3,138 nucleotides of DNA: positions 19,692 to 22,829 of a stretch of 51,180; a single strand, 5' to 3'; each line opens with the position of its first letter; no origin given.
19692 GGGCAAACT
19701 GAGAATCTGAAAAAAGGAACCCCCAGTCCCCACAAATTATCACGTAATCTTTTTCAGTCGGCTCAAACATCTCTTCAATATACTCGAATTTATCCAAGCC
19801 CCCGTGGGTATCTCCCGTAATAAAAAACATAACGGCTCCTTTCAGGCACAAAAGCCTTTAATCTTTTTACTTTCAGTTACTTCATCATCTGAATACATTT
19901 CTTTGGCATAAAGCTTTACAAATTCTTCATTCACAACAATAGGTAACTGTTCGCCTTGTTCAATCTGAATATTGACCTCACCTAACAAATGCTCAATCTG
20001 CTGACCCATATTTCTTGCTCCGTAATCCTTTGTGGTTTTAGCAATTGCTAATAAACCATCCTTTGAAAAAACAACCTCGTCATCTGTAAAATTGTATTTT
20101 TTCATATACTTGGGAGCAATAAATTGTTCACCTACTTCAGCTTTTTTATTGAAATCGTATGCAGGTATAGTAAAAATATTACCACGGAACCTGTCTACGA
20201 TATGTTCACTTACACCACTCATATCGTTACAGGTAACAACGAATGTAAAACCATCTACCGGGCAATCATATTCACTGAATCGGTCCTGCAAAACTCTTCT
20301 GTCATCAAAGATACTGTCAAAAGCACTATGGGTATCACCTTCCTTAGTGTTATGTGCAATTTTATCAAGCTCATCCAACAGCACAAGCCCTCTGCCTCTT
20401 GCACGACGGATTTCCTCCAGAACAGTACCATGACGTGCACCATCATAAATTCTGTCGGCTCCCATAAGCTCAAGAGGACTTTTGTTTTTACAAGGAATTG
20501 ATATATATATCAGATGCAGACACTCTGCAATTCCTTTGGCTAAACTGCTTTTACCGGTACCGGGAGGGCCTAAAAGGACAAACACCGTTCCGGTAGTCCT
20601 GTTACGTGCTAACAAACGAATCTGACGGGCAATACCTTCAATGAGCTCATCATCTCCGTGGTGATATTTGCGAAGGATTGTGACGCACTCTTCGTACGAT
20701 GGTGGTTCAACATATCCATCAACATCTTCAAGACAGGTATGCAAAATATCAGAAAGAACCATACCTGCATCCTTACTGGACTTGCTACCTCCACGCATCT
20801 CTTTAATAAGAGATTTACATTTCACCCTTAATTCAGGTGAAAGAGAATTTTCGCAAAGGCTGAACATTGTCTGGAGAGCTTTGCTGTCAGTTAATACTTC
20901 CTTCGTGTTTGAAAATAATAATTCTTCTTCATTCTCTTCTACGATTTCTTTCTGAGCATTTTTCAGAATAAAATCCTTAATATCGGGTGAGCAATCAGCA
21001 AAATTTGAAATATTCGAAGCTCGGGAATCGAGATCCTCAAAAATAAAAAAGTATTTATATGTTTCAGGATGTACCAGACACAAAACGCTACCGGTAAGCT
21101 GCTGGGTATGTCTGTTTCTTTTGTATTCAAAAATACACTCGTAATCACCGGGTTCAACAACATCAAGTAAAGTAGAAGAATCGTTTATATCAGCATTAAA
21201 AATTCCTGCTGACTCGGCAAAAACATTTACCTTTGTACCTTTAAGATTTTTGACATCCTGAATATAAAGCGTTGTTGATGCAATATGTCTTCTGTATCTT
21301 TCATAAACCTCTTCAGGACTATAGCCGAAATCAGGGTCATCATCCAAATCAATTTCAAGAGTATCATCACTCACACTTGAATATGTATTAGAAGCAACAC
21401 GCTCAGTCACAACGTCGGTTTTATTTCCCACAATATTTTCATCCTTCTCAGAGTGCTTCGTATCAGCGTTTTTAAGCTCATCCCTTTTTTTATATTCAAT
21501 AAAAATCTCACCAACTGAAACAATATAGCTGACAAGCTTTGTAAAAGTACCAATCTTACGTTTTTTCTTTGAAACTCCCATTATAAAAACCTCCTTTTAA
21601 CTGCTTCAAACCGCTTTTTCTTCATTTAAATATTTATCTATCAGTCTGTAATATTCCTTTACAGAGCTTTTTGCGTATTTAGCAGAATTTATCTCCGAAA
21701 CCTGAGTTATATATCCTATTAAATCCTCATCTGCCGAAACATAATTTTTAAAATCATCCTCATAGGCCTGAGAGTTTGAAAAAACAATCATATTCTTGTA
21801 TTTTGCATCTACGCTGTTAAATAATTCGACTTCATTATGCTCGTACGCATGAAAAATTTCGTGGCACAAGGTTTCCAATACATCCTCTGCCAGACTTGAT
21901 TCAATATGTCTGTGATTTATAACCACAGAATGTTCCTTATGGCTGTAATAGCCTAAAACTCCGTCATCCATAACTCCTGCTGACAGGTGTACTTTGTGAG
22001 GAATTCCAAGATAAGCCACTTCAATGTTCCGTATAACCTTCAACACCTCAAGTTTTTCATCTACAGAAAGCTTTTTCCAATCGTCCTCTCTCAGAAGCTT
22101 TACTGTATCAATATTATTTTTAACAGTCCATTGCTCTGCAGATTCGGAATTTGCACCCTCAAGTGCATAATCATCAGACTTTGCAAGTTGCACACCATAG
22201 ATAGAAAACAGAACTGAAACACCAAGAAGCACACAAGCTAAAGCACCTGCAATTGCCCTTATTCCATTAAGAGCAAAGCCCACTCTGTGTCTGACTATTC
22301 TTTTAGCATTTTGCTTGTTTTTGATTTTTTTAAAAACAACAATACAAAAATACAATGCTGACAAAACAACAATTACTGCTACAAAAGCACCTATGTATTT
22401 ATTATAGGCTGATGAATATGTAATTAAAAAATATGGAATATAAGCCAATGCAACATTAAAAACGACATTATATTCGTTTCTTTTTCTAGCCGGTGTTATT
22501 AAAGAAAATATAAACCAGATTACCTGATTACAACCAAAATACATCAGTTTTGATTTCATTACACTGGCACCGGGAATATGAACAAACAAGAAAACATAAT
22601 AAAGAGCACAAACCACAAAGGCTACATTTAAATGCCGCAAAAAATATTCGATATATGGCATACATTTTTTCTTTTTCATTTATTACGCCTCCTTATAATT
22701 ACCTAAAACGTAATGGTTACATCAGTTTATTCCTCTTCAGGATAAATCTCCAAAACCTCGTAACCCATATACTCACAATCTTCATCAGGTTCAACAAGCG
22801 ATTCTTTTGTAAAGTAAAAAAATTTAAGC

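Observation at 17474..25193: Compact accessory operon with a divergent Sel1-repeat gene: best candidate for an undescribed defence or stress system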

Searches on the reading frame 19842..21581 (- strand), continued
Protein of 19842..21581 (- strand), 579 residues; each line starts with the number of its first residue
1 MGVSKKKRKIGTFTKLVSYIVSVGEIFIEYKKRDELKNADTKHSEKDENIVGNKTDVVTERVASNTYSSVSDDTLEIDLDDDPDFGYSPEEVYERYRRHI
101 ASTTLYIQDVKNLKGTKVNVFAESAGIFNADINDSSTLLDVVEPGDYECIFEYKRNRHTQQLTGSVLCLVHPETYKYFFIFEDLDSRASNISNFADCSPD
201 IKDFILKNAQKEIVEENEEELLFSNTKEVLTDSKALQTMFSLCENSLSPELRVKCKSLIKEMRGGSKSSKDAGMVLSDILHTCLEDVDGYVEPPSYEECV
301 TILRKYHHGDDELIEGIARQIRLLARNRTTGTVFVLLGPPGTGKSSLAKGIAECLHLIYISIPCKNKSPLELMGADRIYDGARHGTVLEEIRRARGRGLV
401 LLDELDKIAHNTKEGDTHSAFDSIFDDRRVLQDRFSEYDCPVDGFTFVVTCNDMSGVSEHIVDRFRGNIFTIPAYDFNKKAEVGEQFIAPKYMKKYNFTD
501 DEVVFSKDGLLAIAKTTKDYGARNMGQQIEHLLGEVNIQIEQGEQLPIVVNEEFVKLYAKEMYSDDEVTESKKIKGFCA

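Call 87: fold_search(model_id=the predicted structure, library=pdb)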
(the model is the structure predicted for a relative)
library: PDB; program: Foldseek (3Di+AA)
matches with E <= 10: 1518; with E <= 0.001: 1061
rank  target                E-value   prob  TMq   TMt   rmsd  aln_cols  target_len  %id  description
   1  9cc3_C                4.3e-21  1.00  0.47  0.48  12.7       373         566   21  Human Mitochondrial LONP1 Stall State + casein (released 2024-08-07)
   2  7p0m_C                3.4e-20  1.00  0.47  0.51   3.9       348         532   21  Human mitochondrial Lon protease with substrate in the ATPase and protease domains (released 2021-08-11)
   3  8ovf_A                7.4e-20  1.00  0.49  0.37  16.1       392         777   20  Human Mitochondrial Lon Y186F Mutant ADP Bound (released 2024-05-08)
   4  7p0m_B                7.8e-20  1.00  0.48  0.52   3.9       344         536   22  Human mitochondrial Lon protease with substrate in the ATPase and protease domains (released 2021-08-11)
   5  7krz_C                1.0e-19  1.00  0.48  0.52   4.1       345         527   20  Human mitochondrial LONP1 in complex with Bortezomib (released 2021-02-24)
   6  7p0b_B                1.2e-19  1.00  0.50  0.54   3.3       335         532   20  Human mitochondrial Lon protease without substrate (released 2021-08-11)
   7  7ksm_D                1.7e-19  1.00  0.47  0.51   3.9       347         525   20  Human mitochondrial LONP1 with endogenous substrate (released 2020-12-02)
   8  7p09_C                2.4e-19  1.00  0.48  0.52   3.9       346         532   21  Human mitochondrial Lon protease with substrate in the ATPase domain (released 2021-08-11)
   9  7p0m_A                2.4e-19  1.00  0.47  0.51   3.9       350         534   21  Human mitochondrial Lon protease with substrate in the ATPase and protease domains (released 2021-08-11)
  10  9cc3_E                2.7e-19  1.00  0.48  0.50  14.4       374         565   20  Human Mitochondrial LONP1 Stall State + casein (released 2024-08-07)
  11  7p09_D                3.0e-19  1.00  0.49  0.53   3.6       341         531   21  Human mitochondrial Lon protease with substrate in the ATPase domain (released 2021-08-11)
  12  7ksm_C                3.0e-19  1.00  0.48  0.52   3.8       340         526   20  Human mitochondrial LONP1 with endogenous substrate (released 2020-12-02)
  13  7krz_B                3.2e-19  1.00  0.46  0.50   3.7       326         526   21  Human mitochondrial LONP1 in complex with Bortezomib (released 2021-02-24)
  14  7p09_B                3.6e-19  1.00  0.47  0.50   3.9       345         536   21  Human mitochondrial Lon protease with substrate in the ATPase domain (released 2021-08-11)
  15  7ksm_B                5.0e-19  1.00  0.45  0.50   3.9       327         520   23  Human mitochondrial LONP1 with endogenous substrate (released 2020-12-02)
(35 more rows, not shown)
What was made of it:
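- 19842..21581 (-): p3: 579-aa Lon-type AAA+ ATPase without a protease domain. It has a disordered acidic N-terminus, a family-specific beta/helical N-domain (about 97-326) and an AAA+ module (332-560). Foldseek top hits are LONP1/LonA, E 4e-21 (call 87).
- On LonA protease (endopeptidase La): Foldseek aligns about 340-370 columns of the ATPase part (call 87).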

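Call 93: find_encoding_contigs(protein=P0007, flank=10000, max_places=2)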
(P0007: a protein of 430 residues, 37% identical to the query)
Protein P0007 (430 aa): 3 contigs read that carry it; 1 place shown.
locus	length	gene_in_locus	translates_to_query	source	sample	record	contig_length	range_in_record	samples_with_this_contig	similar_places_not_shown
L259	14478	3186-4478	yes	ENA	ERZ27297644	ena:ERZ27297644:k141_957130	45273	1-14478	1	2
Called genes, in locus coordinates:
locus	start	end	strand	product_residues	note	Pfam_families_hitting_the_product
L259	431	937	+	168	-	-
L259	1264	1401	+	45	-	-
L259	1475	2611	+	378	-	PF04389:Peptidase_M28, PF01546:Peptidase_M20, PF07687:M20_dimer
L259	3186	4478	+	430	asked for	PF00004:AAA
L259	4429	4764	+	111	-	-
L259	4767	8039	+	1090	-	PF28553:WH_1, PF28554:DUF8437, PF00176:SNF2-rel_dom, PF28555:Helicase_dom, PF00271:Helicase_C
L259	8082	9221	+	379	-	-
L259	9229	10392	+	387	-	PF13203:DUF2201_N, PF09967:DUF2201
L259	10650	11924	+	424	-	PF01053:Cys_Met_Meta_PP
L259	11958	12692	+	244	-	PF19567:CpsB_CapC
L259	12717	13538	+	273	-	-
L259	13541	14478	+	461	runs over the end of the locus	PF02706:Wzz (weak), PF01656:CbiA, PF09140:MipZ, PF10609:ParA (weak), PF13614:AAA_31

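Call 94: find_encoding_contigs(protein=P0006, flank=10000, max_places=2)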
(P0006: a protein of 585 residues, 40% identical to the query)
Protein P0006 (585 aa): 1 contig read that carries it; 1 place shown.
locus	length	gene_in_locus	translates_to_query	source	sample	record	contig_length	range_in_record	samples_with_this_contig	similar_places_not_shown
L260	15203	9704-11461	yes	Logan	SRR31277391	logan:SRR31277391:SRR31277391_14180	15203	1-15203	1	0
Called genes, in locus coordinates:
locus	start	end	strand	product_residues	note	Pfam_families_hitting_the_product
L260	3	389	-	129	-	?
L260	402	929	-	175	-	-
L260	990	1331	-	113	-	-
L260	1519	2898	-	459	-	PF00899:ThiF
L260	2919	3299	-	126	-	-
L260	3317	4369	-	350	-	-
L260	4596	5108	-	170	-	PF08238:Sel1 (faint)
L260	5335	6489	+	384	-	PF01381:HTH_3, PF12844:HTH_19 (faint), PF13560:HTH_31 (weak)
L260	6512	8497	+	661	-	PF13328:HD_4, PF01966:HD (weak), PF02824:TGS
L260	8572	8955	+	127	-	-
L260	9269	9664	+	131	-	-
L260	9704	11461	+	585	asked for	PF07728:AAA_5 (faint), PF00004:AAA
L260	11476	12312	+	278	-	-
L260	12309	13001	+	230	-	PF00149:Metallophos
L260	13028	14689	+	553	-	-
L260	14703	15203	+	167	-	?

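Call 104: search_protein_families(library=pfam, proteins=[L260:4596-5108:-, L260:11476-12312:+, L260:8572-8955:+, L260:2919-3299:-, L006:9830-10516:+, L006:10519-11019:+, L001:14138-14509:+], max_evalue=0.05)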
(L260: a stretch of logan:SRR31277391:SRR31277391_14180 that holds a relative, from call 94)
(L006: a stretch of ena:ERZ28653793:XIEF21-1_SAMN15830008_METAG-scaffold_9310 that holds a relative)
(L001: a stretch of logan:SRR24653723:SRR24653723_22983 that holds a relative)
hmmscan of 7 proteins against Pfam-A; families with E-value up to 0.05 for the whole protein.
L260:4596-5108:- (170 aa): 1 family
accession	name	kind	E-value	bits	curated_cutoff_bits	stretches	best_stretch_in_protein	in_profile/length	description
PF08238.18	Sel1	-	3.3e-06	27.9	30.7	0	98-118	3-23/36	Sel1 repeat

L260:11476-12312:+ (278 aa): 0 families

L260:8572-8955:+ (127 aa): 1 family
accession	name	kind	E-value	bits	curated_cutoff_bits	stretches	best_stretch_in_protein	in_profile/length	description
PF02661.23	Fic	-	0.0018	19.5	24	1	5-85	3-93/93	Fic/DOC family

L260:2919-3299:- (126 aa): 9 families
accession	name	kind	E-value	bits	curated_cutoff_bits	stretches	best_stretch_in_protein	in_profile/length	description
PF05129.18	Zn_ribbon_Elf1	-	0.0011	19.4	29.8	1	92-125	24-57/79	Transcription elongation factor Elf1 like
PF08274.17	Zn_Ribbon_YjdM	-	0.0019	18.6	30.8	1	92-123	4-28/30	PhnA Zinc-Ribbon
PF03804.19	DUF325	-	0.0075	16.5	28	1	81-123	73-113/137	Viral proteins of unknown function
PF05495.17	zf-CHY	-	0.012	16.4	31.3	1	92-122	20-50/68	CHY zinc finger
PF09723.15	Zn_ribbon_8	-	0.012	16.1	34.4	0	115-125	6-16/41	Zinc ribbon domain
PF07282.18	Cas12f1-like_TNB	-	0.018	15.6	26.3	1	81-123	20-49/60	Cas12f1-like, TNB domain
PF08271.17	Zn_Ribbon_TF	-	0.03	14.3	29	0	93-122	3-27/43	TFIIB zinc-binding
PF03966.22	Trm112p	-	0.045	14.1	22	0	93-126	10-37/40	Trm112p-like protein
PF23145.1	Zf_2nd_IFT121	-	0.048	13.8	25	0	88-99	32-43/45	IFT121, second zinc finger domain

L006:9830-10516:+ (228 aa): 0 families

L006:10519-11019:+ (166 aa): 0 families

L001:14138-14509:+ (123 aa): 0 families

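Call 109: search_protein_families(library=padloc, proteins=[L260:1519-2898:-, L260:2919-3299:-, L260:5335-6489:+, L260:8572-8955:+, L259:4767-8039:+, L259:8082-9221:+, L259:9229-10392:+], max_evalue=0.001)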
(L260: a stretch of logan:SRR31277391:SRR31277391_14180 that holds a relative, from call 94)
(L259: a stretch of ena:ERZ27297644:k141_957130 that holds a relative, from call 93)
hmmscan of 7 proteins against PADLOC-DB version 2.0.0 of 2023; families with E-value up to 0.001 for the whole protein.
L260:1519-2898:- (459 aa): 31 families (the best 25 are shown)
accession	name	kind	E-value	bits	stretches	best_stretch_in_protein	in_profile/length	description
PDLC00837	E1-E2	-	4.6e-15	53.4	1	36-162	322-451/593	E1-E2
PDLC00848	E1-E2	-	3.4e-13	46.7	1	36-106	371-438/607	E1-E2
PDLC00844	E1-E2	-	6.5e-13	46.1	1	36-121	273-355/489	E1-E2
PDLC00853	E1-E2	-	6.9e-13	46.4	1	30-279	301-545/546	E1-E2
PDLC00841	E1-E2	-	8.9e-13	45.8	1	29-278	339-587/590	E1-E2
PDLC00839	E1-E2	-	1.9e-12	44.2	1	34-136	365-466/602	E1-E2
PDLC00831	E1-E2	-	3.3e-12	44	1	26-160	305-438/578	E1-E2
PDLC00843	E1-E2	-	2.3e-11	40.9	1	36-151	315-428/575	E1-E2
PDLC00836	E1-E2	-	3.6e-11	40.4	1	33-139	335-441/602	E1-E2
PDLC00835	E1-E2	-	6.8e-11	39.2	1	35-105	369-436/778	E1-E2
PDLC00830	E1-E2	-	1e-10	38.6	1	37-164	308-432/551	E1-E2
PDLC00856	E1-E2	-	2.5e-10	37.5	1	32-134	315-415/573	E1-E2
PDLC00826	E1-E2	-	6.4e-10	36.4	1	37-279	332-575/576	E1-E2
PDLC00852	E1-E2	-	1.8e-09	34.8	1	35-104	322-388/546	E1-E2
PDLC00855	E1-E2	-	9.8e-09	32.8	1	13-105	276-365/579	E1-E2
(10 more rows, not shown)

L260:2919-3299:- (126 aa): 0 families

L260:5335-6489:+ (384 aa): 3 families
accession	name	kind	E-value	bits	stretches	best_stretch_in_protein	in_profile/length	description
PDLC02926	HTH_VI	-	3.3e-05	22.1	1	28-81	3-56/92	-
PDLC04775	PDC-M69A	-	0.00023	19.6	0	25-73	6-54/113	-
PDLC03945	RmrA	-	0.00051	17.3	1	27-117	3-93/394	-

L260:8572-8955:+ (127 aa): 0 families

L259:4767-8039:+ (1090 aa): 23 families
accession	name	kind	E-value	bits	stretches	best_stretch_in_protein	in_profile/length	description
PDLC02621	DrmD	-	1.4e-17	61.3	2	737-925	537-727/1040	DrmD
PDLC02633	DrmD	-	1.9e-16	57.2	2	737-920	542-719/839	DrmD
PDLC02632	DrmD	-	1.5e-10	38.2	2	745-839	546-643/662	DrmD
PDLC02572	DrmA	-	1.9e-09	34.1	1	773-835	575-636/1043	DrmA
PDLC02500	BrxHI|BrxHII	-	2.8e-09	34.1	1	775-915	530-667/933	BrxHI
PDLC02707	PbeA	-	3.7e-09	33.7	1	253-413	200-361/672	PbeA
PDLC02843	DpdE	-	6e-09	32.4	0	689-865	543-713/1091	DpdE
PDLC02634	DrmD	-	2.8e-08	30.1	1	769-874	533-634/900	DrmD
PDLC04556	PDC-M27C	-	1.2e-07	28.5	1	760-819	740-799/892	-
PDLC00632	ZorD1|ZorD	-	5.2e-07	26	0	776-867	997-1090/1101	"SWI2/SNF2 helicase, Mrr-like nuclease"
PDLC02623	DrmD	-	1e-06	24.9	1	667-849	481-652/1040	DrmD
PDLC02704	PbeA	-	4.8e-06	23.3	0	292-360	242-308/682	PbeA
PDLC02624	DrmD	-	6.3e-06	23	1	775-836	421-481/652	DrmD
PDLC02629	DrmD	-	1e-05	22.2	1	768-836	34-101/508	DrmD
PDLC02853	DpdE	-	3.4e-05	20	1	776-874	554-655/985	DpdE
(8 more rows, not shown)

L259:8082-9221:+ (379 aa): 0 families

L259:9229-10392:+ (387 aa): 0 families

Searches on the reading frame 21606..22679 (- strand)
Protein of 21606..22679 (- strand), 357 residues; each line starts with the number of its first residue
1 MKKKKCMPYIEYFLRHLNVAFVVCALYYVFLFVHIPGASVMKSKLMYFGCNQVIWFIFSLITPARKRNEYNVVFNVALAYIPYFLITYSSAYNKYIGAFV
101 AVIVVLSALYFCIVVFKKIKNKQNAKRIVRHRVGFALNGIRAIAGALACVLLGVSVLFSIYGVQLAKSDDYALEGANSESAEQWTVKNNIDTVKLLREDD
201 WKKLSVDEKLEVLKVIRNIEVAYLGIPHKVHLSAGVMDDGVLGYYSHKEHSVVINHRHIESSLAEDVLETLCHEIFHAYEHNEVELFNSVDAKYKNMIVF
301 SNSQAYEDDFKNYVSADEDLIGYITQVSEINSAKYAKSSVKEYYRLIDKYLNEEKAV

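Call 3: search_protein_families(library=pfam, proteins=[window:21606-22679:-], max_evalue=0.1)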
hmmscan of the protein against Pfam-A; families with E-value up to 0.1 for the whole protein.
window:21606-22679:- (357 aa): 3 families
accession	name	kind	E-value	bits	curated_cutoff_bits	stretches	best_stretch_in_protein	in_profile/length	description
PF10263.15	SprT-like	-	0.0021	18.4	25.6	1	242-280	33-74/108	SprT-like family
PF06479.17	Ribonuc_2-5A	-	0.011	16.3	23.3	1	177-253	31-106/127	Ribonuclease 2-5A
PF18949.5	DUF5693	-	0.08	11.9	29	0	45-150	319-424/609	Family of unknown function (DUF5693)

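Call 4: search_protein_families(library=padloc, proteins=[window:21606-22679:-], max_evalue=0.1)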
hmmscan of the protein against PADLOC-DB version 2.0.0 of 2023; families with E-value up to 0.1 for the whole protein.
window:21606-22679:- (357 aa): 0 families

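Call 5: search_protein_families(library=ncbifam, proteins=[window:21606-22679:-], max_evalue=0.1)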
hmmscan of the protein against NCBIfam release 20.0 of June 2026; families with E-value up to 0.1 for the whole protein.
window:21606-22679:- (357 aa): 4 families
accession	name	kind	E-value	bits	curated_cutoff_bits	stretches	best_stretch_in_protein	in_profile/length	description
NF038145.1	Hvo_1808_fam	equivalog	0.0011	18.3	200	1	236-287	104-153/432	Hvo_1808 family surface protein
NF003339.0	PRK04351.1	equivalog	0.0025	17.5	113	1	243-312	37-106/149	SprT family protein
TIGR01687.1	moaD_arch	subfamily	0.048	14.2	49.5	0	254-316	13-75/88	MoaD family protein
NF003035.0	PRK03922.1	subfamily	0.1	12.4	125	1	94-140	57-102/128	hypothetical protein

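Call 6: search_protein_families(library=phrogs, proteins=[window:21606-22679:-], max_evalue=0.1)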
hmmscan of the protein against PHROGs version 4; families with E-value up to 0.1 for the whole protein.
window:21606-22679:- (357 aa): 5 families
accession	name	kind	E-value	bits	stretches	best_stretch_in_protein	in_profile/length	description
phrog_6445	-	unknown function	5.6e-05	24.1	1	241-280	37-76/180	-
phrog_6361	-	unknown function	0.022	15.4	1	248-282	66-98/203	-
phrog_14208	-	unknown function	0.039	15.1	1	171-209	49-87/127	-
phrog_4728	-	head and packaging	0.065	13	1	243-349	398-505/591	head morphogenesis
phrog_3768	-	unknown function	0.069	14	0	241-282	50-91/216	-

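Call 59: search_solved_structures(query=window:21606-22679:-, max_evalue=1, show_alignments=2)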
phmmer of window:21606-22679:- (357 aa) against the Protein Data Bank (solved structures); distinct sequences matched with E-value up to 1: 1.
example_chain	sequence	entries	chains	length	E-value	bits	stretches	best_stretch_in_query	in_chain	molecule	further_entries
8hku_L47A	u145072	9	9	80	0.85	11.8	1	159-209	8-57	50S ribosomal protein L47A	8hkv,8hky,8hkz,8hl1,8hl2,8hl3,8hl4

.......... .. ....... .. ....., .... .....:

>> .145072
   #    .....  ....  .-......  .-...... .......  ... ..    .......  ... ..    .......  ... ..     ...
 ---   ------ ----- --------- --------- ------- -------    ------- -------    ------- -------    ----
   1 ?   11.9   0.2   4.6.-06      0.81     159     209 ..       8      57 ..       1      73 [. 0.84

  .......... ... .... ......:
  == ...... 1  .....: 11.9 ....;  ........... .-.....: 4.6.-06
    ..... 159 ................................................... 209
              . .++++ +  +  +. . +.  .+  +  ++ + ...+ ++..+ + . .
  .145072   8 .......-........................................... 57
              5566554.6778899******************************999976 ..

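Call 67: search_solved_structures(query=A5, max_evalue=5, show_alignments=2)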
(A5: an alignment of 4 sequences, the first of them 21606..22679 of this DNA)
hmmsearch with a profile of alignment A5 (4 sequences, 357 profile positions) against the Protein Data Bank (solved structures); distinct sequences matched with E-value up to 5: 8.
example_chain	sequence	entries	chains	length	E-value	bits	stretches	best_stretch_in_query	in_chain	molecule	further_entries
1pbg_A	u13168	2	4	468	0.23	13.6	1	293-345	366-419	6-PHOSPHO-BETA-D-GALACTOSIDASE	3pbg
2pbg_A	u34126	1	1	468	0.23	13.6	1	293-345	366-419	6-PHOSPHO-BETA-D-GALACTOSIDASE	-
4pbg_A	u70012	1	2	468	0.3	13.2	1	293-345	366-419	6-PHOSPHO-BETA-D-GALACTOSIDASE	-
11kp_B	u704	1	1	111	0.51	12.5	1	199-253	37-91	Double-strand telomeric DNA-binding proteins 1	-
9vel_r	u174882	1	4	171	1.4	11.1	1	278-339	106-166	Gp29.2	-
6mdx_A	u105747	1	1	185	1.8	10.7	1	241-281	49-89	SprT-like domain-containing protein Spartan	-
4g97_A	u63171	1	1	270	2.5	10.2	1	220-275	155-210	Response regulator receiver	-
7f4d_R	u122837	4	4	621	4.2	9.5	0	56-153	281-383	melanocortin-1 receptor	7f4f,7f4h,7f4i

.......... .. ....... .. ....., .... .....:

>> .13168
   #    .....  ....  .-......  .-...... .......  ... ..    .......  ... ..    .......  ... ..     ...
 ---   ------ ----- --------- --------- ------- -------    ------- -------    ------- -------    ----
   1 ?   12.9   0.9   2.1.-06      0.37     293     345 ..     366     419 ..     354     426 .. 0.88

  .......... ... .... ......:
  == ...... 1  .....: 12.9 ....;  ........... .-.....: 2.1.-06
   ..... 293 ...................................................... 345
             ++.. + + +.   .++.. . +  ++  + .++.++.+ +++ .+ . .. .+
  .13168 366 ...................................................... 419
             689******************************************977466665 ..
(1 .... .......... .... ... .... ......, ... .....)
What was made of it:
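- On SprT-like / zincin metallopeptidase: PDB Spartan is at E 1.8 (calls 3, 5, 67).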
